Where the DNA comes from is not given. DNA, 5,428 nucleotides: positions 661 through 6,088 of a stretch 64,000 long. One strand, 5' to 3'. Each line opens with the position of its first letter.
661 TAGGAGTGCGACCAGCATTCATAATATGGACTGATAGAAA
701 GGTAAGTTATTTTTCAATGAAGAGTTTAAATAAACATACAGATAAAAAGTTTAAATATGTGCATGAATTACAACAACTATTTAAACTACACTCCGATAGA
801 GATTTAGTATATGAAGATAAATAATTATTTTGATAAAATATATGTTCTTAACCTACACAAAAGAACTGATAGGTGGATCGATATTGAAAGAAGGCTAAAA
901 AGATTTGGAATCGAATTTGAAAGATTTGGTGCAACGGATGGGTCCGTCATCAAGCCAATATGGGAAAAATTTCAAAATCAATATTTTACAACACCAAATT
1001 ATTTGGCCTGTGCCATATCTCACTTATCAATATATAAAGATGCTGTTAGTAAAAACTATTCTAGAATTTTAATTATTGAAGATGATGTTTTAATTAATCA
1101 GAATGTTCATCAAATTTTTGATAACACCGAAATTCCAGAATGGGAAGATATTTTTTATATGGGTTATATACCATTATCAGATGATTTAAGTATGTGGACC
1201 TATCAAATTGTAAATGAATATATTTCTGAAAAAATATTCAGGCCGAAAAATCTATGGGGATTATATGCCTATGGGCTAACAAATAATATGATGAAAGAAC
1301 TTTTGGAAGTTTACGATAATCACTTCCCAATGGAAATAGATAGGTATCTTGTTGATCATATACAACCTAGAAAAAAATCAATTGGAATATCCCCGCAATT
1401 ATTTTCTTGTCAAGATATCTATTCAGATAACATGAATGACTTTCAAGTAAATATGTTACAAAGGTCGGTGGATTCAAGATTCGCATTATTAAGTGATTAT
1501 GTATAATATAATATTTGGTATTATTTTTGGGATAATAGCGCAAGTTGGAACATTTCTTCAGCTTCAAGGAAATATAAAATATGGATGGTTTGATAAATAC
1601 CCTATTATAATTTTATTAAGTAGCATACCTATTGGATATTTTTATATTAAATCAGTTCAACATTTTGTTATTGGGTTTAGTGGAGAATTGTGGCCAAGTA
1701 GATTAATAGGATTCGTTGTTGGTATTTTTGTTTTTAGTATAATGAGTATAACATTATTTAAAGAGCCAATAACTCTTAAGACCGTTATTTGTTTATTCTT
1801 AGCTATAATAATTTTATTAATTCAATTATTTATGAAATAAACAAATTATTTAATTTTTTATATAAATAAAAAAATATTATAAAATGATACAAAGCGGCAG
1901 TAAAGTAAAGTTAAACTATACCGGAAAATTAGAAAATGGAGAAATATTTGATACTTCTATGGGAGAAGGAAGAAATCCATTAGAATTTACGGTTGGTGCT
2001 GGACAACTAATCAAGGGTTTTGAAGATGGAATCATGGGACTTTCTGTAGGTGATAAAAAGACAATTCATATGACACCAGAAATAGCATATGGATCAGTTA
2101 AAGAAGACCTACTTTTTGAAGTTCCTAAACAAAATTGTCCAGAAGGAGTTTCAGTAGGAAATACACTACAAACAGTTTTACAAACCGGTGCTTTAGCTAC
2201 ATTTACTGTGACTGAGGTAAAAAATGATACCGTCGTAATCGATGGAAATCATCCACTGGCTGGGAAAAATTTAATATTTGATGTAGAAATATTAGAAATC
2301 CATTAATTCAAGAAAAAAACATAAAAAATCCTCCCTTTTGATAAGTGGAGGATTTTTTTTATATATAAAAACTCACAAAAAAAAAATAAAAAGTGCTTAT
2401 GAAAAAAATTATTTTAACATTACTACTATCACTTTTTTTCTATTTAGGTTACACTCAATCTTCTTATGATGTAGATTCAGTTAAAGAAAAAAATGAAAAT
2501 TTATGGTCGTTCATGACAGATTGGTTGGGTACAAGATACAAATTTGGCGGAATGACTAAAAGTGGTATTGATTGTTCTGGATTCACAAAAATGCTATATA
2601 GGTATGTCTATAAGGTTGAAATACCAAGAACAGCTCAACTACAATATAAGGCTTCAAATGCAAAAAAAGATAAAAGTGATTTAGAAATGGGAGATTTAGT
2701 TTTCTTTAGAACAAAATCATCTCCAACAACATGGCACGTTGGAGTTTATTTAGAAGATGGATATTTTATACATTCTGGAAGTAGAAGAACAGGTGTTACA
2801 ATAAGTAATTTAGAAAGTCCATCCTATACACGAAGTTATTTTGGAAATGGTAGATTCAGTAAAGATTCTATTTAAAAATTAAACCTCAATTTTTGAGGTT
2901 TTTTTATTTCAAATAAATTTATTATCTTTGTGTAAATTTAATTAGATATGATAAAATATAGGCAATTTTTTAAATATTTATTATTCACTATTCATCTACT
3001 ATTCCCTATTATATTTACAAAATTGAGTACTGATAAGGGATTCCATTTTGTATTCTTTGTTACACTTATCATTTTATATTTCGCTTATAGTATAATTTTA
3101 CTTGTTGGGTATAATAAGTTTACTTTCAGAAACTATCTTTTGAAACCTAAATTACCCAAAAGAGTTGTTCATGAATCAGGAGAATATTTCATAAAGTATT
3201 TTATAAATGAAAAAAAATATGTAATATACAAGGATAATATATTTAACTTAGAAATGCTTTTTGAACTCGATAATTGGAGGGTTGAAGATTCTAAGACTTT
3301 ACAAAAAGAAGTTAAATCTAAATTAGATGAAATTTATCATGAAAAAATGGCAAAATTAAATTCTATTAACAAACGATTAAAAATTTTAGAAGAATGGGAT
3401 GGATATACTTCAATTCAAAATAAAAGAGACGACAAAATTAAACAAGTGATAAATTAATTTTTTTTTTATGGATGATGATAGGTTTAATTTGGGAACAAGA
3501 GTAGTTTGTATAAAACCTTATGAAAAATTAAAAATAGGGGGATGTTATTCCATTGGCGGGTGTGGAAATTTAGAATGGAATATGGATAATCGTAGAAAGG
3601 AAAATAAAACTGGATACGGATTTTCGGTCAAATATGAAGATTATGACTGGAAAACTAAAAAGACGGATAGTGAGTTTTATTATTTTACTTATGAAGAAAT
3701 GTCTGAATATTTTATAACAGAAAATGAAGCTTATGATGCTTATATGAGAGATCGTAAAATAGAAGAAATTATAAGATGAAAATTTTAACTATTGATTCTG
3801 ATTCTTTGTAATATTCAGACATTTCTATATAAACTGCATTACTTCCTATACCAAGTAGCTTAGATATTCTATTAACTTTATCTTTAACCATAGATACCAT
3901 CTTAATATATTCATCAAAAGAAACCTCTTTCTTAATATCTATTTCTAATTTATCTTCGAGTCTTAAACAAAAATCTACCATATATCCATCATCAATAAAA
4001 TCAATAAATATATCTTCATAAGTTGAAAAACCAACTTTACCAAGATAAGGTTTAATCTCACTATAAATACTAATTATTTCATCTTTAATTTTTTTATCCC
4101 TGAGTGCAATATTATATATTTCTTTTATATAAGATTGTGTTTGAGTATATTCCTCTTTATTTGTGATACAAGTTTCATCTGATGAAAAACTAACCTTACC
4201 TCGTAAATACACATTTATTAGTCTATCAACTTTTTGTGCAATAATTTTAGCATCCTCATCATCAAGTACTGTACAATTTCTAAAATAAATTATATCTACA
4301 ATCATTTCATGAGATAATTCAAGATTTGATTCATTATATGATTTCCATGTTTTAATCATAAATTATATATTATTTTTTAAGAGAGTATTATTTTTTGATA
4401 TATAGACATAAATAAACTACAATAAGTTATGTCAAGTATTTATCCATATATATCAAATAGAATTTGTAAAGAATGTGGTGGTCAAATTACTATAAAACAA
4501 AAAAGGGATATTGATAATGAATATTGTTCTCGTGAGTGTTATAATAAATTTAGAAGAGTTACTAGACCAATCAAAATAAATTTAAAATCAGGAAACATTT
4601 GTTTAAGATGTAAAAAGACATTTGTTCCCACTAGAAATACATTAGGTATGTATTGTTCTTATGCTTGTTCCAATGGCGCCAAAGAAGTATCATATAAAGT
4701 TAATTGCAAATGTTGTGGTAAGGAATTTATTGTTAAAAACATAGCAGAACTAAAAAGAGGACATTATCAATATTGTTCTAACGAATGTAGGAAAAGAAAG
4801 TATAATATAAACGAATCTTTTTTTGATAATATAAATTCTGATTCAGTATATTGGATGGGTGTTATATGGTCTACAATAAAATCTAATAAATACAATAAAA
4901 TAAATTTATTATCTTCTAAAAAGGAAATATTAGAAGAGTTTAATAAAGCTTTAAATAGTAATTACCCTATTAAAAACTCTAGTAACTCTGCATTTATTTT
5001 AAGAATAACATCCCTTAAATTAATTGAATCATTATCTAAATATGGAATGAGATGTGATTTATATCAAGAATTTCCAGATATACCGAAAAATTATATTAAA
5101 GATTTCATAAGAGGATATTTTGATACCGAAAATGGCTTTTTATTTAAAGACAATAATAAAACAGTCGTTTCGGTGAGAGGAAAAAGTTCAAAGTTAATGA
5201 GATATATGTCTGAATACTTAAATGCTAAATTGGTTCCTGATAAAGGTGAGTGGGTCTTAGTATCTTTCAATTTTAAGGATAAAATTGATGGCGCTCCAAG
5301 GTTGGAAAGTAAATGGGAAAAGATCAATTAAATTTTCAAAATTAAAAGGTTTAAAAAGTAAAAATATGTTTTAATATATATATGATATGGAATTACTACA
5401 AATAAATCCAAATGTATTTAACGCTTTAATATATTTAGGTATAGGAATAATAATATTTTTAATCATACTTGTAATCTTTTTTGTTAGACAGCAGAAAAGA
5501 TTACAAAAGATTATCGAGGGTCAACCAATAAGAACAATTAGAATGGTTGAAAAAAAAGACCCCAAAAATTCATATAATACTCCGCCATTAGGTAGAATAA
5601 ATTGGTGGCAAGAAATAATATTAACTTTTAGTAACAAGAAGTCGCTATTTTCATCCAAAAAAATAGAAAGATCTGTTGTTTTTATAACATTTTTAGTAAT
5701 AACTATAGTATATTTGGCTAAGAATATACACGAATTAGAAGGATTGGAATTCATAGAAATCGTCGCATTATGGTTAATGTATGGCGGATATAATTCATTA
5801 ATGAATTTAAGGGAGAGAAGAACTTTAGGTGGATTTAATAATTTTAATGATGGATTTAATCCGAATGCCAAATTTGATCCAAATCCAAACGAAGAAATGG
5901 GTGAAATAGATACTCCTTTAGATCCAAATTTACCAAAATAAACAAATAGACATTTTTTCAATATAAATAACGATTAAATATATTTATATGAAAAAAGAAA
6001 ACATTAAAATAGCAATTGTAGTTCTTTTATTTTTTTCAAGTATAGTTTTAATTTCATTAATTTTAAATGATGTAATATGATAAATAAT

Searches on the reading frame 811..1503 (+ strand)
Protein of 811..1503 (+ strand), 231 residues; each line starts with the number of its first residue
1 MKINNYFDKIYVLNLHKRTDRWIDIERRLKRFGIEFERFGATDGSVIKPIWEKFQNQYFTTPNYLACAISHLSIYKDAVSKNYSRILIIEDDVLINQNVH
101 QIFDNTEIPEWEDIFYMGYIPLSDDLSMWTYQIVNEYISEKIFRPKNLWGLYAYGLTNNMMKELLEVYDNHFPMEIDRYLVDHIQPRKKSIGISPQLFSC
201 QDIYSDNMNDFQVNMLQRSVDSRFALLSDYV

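Call 15: search_protein_families(library=pfam, proteins=[window:811-1503:+], max_evalue=0.01)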
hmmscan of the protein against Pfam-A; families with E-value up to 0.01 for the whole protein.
window:811-1503:+ (231 aa): 2 families
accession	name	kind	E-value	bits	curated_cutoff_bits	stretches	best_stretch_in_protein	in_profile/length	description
PF01755.23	Glyco_transf_25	-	3.7e-19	69.8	24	1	8-178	2-197/199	Glycosyltransferase family 25 (LPS biosynthesis protein)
PF02865.22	STAT_int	-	0.00092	20.1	26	0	149-188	3-41/121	STAT protein, protein interaction domain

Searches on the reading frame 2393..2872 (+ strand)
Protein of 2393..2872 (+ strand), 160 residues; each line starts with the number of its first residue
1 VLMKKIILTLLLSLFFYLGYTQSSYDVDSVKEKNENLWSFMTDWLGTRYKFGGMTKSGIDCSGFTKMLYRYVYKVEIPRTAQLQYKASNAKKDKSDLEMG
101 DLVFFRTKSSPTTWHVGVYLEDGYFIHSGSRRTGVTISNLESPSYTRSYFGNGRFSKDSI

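Call 15: search_protein_families(library=pfam, proteins=[window:2393-2872:+], max_evalue=0.01)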
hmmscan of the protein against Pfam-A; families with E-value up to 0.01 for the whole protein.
window:2393-2872:+ (160 aa): 1 family
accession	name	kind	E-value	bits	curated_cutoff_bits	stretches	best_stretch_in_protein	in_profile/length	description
PF00877.26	NLPC_P60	-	5.5e-27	94.2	23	1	46-152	1-103/105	NlpC/P60 family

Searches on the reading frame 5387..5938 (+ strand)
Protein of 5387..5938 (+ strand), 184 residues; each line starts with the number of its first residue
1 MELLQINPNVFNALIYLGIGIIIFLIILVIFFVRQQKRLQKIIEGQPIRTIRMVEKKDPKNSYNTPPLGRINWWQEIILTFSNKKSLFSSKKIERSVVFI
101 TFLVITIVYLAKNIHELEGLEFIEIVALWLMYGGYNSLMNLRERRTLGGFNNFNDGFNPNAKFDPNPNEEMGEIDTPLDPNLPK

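Call 15: search_protein_families(library=pfam, proteins=[window:5387-5938:+], max_evalue=0.01)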
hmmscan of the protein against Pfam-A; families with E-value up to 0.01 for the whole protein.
window:5387-5938:+ (184 aa): 1 family
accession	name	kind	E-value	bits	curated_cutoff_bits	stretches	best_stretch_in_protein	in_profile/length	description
PF00520.37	Ion_trans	-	0.0094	15.6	25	0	4-110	123-221/241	Ion transport protein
